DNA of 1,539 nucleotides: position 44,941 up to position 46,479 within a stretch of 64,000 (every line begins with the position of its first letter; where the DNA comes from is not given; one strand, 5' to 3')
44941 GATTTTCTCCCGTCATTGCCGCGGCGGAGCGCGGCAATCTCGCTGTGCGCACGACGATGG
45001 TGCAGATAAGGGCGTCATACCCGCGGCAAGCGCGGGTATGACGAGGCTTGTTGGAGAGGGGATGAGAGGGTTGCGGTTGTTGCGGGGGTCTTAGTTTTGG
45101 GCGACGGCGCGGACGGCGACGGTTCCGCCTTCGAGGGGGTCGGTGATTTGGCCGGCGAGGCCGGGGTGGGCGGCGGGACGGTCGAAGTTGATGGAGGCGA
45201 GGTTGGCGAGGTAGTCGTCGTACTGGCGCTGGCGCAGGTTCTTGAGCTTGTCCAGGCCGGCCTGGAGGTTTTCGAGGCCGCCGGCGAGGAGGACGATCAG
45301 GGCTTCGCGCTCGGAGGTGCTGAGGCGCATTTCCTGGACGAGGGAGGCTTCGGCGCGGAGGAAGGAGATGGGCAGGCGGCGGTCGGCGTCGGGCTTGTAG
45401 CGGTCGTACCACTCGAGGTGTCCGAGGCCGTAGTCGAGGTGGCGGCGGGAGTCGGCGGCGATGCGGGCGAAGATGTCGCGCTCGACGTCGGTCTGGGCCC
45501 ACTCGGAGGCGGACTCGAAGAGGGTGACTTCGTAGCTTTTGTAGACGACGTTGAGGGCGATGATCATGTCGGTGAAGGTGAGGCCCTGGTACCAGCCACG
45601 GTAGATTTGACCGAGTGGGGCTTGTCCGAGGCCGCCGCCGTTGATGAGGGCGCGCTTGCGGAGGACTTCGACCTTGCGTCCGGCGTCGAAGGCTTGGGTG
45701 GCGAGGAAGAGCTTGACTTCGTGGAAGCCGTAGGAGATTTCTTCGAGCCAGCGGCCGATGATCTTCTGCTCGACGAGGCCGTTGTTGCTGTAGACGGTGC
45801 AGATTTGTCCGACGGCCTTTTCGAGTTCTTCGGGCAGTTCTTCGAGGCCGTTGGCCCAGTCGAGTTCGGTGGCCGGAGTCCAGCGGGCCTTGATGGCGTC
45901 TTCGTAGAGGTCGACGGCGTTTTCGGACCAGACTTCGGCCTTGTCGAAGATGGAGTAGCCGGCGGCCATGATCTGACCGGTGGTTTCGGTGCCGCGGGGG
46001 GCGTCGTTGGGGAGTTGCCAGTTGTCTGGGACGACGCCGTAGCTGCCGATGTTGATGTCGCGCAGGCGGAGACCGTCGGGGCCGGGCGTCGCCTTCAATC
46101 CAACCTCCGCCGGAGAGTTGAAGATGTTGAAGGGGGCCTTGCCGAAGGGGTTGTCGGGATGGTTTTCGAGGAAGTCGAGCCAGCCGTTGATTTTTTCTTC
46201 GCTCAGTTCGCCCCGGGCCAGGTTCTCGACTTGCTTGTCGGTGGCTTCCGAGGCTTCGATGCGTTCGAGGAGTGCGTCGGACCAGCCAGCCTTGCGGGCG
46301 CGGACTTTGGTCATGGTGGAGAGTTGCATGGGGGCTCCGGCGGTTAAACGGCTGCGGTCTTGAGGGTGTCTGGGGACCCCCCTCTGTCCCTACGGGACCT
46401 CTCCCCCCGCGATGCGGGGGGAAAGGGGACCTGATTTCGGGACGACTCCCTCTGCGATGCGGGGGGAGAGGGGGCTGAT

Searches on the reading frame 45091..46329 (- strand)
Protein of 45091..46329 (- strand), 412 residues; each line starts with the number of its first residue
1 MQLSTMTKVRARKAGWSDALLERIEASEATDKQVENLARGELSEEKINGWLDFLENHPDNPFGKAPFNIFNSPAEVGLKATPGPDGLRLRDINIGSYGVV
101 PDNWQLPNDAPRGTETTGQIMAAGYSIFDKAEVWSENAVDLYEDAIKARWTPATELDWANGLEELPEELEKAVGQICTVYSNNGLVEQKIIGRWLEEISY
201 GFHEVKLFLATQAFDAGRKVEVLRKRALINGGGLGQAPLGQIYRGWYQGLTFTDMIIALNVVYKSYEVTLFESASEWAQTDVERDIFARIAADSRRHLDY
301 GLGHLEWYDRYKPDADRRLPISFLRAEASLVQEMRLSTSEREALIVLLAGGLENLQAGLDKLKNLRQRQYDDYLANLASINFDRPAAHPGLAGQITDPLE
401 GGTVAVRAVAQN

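Call 12: find_encoding_contigs(protein=window:45091-46329:-, flank=10000, max_places=6)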
Protein window:45091-46329:- (412 aa): no gene with exactly this product is on record in the collection.

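Call 23: search_protein_families(library=pfam, proteins=[window:45091-46329:-], max_evalue=0.001)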
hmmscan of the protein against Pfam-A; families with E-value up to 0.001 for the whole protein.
window:45091-46329:- (412 aa): 0 families

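Call 87: search_protein_families(library=ncbifam, proteins=[window:45091-46329:-], max_evalue=0.01)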
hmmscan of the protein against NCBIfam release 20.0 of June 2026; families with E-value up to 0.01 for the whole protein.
window:45091-46329:- (412 aa): 1 family
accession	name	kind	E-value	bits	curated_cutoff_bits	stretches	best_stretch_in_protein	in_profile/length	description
NF006200.0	PRK08326.1-3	equivalog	0.00021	20.6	194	1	113-225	6-122/321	R2-like ligand-binding oxidase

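Call 88: search_protein_families(library=phrogs, proteins=[window:45091-46329:-], max_evalue=0.001)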
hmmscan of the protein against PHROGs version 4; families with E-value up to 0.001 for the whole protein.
window:45091-46329:- (412 aa): 0 families
